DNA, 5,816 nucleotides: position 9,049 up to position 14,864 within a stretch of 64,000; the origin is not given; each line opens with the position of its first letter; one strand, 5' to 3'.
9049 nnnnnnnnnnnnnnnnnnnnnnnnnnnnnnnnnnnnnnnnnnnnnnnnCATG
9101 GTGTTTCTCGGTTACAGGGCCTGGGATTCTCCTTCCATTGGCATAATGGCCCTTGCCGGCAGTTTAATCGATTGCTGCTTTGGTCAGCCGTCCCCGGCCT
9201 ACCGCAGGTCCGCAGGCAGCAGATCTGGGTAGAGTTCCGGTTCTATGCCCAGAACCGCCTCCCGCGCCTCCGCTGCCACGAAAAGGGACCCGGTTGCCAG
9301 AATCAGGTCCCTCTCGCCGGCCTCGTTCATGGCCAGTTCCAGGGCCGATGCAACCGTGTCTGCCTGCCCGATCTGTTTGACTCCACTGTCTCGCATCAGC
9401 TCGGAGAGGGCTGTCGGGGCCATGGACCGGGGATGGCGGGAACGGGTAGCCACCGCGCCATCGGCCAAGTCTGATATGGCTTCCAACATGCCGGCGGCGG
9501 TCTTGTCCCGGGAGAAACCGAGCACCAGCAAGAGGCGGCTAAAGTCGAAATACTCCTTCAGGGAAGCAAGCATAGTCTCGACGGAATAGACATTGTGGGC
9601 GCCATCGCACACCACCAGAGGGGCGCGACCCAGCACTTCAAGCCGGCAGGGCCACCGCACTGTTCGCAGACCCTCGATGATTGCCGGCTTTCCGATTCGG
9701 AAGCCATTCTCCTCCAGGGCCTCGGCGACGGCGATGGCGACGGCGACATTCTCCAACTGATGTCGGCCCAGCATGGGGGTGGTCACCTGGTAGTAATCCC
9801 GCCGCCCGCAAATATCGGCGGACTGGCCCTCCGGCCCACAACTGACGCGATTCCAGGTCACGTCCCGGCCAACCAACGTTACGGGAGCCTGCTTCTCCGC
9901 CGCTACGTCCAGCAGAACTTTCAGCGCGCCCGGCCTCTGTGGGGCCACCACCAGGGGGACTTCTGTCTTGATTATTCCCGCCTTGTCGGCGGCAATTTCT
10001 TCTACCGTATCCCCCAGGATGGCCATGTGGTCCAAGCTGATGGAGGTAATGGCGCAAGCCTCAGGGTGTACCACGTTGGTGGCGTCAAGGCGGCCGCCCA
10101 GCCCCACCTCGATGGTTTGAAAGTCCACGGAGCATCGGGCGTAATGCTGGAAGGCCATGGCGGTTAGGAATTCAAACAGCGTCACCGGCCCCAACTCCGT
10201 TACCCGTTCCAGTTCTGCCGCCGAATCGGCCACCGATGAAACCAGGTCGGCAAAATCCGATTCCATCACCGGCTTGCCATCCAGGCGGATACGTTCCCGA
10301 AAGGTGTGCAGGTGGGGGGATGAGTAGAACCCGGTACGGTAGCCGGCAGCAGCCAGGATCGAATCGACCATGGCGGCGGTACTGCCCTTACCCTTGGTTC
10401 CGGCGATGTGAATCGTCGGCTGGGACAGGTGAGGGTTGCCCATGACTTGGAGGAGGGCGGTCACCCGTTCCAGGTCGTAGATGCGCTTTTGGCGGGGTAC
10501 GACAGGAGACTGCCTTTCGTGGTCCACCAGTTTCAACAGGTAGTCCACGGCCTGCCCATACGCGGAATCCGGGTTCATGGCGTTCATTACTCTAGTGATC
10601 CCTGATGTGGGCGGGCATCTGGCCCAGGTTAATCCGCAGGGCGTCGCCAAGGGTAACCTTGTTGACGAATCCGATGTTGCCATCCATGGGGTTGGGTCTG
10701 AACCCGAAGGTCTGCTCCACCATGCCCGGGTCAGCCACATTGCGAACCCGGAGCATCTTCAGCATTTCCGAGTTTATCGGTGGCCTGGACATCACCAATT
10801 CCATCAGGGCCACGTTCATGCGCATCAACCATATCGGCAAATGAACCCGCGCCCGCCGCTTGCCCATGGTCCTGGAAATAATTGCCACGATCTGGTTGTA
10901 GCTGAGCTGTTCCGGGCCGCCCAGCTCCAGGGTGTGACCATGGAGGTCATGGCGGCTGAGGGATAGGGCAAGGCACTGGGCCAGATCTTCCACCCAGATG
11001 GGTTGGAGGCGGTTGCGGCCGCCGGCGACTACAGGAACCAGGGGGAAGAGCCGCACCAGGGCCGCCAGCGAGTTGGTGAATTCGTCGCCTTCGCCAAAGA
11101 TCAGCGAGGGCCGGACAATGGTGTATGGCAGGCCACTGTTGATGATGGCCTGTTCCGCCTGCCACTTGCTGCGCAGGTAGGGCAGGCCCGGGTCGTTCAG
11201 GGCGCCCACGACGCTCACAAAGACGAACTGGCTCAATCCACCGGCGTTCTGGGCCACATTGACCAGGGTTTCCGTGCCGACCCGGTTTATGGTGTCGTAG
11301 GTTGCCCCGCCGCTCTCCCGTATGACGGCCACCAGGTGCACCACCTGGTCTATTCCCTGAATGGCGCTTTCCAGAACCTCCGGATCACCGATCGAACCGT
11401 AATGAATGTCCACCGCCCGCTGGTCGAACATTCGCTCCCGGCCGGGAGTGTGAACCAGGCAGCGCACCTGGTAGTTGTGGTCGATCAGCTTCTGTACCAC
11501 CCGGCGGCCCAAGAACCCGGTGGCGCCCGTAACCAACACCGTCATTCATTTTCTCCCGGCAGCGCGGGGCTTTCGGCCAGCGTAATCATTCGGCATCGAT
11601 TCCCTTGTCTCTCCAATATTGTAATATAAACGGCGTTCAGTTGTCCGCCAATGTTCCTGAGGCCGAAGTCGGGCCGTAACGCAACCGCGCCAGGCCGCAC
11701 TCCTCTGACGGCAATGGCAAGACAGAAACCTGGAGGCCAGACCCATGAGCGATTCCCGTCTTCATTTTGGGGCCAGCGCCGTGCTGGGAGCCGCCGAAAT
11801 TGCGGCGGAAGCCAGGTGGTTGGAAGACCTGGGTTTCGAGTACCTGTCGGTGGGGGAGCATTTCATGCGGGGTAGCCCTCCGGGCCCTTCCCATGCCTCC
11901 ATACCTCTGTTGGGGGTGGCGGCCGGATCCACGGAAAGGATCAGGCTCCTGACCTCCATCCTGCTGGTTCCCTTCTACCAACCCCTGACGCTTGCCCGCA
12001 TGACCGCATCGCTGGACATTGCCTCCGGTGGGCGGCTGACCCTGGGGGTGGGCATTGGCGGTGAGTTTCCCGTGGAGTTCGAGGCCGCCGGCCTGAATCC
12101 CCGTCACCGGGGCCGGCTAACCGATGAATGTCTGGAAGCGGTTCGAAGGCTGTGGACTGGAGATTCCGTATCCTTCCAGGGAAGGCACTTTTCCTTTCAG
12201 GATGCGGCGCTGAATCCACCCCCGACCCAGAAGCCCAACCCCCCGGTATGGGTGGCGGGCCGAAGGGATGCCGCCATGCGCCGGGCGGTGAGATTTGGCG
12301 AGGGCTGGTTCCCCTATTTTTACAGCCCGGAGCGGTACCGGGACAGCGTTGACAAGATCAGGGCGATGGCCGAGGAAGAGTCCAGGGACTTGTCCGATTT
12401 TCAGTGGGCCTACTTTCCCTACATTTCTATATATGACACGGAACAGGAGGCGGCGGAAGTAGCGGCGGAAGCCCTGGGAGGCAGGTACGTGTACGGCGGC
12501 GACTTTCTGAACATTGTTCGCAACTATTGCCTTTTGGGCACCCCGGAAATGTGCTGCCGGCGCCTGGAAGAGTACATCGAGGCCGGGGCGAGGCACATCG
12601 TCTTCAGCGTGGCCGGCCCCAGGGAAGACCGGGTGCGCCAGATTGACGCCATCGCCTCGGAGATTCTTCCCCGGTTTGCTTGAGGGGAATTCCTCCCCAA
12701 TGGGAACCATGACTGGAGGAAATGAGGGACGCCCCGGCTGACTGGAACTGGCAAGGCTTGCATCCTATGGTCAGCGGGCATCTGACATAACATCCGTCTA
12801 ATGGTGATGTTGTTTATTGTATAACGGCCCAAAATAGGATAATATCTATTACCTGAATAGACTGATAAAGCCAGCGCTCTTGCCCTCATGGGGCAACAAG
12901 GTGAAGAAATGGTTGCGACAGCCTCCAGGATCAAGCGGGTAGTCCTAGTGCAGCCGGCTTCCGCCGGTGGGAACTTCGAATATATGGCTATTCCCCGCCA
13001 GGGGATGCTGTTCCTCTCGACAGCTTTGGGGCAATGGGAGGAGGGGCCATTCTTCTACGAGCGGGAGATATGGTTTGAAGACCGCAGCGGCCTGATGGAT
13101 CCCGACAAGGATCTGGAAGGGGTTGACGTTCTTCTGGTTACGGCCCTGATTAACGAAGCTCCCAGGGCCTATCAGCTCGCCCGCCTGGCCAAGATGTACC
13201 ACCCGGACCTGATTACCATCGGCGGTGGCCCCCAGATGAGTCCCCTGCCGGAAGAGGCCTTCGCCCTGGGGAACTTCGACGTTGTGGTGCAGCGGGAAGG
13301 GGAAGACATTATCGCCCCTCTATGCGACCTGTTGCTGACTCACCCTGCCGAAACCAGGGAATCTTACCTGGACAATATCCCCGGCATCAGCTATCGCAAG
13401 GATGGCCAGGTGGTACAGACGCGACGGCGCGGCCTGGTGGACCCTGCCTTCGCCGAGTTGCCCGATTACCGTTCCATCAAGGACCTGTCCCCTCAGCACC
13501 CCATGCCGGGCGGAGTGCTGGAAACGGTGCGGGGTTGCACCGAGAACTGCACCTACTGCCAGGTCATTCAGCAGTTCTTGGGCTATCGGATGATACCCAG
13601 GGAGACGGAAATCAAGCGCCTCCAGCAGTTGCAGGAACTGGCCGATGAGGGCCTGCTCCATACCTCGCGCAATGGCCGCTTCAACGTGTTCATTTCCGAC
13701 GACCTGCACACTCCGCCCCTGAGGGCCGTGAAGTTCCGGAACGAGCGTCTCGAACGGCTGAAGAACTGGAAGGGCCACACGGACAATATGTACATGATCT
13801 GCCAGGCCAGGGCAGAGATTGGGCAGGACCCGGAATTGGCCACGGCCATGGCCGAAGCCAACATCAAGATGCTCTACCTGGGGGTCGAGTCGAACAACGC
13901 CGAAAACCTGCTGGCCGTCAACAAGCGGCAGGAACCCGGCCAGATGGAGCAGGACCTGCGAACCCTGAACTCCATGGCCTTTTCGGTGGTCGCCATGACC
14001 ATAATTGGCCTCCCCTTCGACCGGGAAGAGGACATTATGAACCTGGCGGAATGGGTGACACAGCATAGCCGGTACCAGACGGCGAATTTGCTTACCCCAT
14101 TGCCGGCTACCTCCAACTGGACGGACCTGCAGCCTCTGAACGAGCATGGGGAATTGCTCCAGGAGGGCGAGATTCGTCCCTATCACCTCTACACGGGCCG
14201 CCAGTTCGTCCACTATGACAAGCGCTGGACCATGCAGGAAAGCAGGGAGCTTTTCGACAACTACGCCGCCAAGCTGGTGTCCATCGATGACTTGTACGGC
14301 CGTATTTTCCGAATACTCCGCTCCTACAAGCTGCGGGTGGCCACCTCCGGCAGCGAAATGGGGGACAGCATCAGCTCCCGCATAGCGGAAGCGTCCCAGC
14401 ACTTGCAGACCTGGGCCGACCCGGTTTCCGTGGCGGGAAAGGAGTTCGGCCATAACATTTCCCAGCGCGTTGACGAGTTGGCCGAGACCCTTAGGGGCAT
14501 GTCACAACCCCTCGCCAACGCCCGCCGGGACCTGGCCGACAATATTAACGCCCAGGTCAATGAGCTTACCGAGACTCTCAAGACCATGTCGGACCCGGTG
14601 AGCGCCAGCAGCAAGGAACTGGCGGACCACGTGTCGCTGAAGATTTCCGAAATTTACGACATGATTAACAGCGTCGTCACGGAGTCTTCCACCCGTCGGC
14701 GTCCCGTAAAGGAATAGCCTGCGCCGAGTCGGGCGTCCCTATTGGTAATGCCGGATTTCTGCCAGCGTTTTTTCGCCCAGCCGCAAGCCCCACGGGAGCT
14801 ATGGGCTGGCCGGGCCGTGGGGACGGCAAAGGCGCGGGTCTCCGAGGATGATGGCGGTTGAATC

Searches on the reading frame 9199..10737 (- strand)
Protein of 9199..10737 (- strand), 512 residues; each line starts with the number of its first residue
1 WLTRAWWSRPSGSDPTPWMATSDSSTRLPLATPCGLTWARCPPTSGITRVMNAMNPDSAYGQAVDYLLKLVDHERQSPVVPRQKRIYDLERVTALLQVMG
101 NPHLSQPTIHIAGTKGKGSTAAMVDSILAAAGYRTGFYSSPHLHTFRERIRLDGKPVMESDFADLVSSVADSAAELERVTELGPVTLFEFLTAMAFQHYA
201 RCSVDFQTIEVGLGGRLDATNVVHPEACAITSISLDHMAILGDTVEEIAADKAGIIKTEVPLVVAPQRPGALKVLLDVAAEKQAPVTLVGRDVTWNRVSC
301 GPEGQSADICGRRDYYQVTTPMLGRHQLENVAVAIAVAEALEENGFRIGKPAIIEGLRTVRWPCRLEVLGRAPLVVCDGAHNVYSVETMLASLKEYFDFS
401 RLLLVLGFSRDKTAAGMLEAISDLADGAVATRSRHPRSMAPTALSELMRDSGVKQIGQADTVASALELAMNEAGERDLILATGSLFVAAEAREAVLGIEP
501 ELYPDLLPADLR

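Call 73: search_protein_families(library=pfam, proteins=[window:9199-10737:-], max_evalue=0.00001)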
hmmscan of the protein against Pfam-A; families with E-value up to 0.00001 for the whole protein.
window:9199-10737:- (512 aa): 2 families
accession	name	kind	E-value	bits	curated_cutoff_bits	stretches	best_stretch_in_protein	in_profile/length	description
PF02875.26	Mur_ligase_C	-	4.7e-19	69.9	28.4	1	365-484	2-126/127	Mur ligase, glutamate ligase domain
PF08245.18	Mur_ligase_M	-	6.5e-14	52.8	24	1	111-338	1-200/200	Mur ligase middle domain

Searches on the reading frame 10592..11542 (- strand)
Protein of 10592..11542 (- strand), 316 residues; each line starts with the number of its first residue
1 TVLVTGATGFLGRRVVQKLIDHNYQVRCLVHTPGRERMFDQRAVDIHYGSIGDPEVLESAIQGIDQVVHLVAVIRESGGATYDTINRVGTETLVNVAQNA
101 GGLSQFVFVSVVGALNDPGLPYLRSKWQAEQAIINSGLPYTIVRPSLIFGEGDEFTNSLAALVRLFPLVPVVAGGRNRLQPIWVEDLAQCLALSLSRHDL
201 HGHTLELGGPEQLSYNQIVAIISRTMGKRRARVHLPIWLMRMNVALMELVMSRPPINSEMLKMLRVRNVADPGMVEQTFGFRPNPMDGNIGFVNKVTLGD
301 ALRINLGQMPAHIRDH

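Call 73: search_protein_families(library=pfam, proteins=[window:10592-11542:-], max_evalue=0.00001)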
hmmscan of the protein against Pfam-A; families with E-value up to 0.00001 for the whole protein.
window:10592-11542:- (316 aa): 7 families
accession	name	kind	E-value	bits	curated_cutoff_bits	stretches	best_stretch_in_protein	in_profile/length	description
PF13460.12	NAD_binding_10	-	2.6e-21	76.7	27.2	1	6-148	1-146/184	NAD(P)H-binding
PF01370.27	Epimerase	-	3.4e-21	76.2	20.9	1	2-207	1-239/240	NAD dependent epimerase/dehydratase family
PF05368.20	NmrA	-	4.4e-21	76.2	27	1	1-269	4-269/298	NmrA-like family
PF01073.25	3Beta_HSD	-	1.5e-17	64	22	1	3-115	1-120/280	3-beta hydroxysteroid dehydrogenase/isomerase family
PF07993.18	NAD_binding_4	-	1.6e-14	54.2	20.1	0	4-35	1-35/258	Male sterility protein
PF04321.23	RmlD_sub_bind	-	3.2e-10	40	27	1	2-230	3-235/287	RmlD substrate binding domain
PF16363.11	GDP_Man_Dehyd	-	3.6e-07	30.4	27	1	3-108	1-124/332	GDP-mannose 4,6 dehydratase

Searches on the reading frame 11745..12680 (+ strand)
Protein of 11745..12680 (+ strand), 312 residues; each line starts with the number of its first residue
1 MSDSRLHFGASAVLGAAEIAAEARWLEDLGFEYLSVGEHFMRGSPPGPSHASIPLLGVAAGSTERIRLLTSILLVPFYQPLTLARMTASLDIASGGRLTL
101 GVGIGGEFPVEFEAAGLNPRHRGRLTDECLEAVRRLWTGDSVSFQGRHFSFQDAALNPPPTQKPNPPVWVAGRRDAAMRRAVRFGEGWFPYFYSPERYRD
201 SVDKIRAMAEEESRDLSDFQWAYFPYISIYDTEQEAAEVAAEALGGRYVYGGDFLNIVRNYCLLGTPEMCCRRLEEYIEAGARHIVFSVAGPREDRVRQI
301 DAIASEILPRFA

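Call 73: search_protein_families(library=pfam, proteins=[window:11745-12680:+], max_evalue=0.00001)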
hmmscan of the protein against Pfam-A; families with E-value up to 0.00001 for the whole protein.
window:11745-12680:+ (312 aa): 1 family
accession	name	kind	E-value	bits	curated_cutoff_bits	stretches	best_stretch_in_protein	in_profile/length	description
PF00296.26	Bac_luciferase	-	2e-62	211.8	27.9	1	16-284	22-314/314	Luciferase-like monooxygenase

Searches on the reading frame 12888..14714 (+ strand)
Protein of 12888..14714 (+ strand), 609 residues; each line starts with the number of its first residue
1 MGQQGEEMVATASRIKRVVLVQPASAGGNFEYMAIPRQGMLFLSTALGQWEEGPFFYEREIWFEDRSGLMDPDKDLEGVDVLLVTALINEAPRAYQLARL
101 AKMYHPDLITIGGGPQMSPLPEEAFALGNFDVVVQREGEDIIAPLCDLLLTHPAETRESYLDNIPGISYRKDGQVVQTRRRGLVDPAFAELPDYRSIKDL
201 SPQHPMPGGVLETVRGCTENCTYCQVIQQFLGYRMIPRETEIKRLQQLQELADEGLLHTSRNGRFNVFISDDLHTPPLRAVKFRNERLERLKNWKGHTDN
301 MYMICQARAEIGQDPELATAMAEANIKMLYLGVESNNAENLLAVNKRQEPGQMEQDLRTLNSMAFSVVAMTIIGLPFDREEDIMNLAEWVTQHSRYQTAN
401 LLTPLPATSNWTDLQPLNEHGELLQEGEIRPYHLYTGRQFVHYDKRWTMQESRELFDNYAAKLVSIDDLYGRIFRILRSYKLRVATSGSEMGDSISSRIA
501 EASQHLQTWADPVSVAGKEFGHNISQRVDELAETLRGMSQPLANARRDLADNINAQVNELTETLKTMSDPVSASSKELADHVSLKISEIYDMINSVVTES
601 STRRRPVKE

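Call 73: search_protein_families(library=pfam, proteins=[window:12888-14714:+], max_evalue=0.00001)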
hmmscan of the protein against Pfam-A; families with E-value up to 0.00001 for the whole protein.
window:12888-14714:+ (609 aa): 2 families
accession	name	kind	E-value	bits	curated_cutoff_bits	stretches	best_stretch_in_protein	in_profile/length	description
PF04055.27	Radical_SAM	-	5.5e-11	43.3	29.5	1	212-390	2-166/166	Radical SAM superfamily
PF02310.24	B12-binding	-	2.8e-08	34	32.1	1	77-142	50-117/121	B12 binding domain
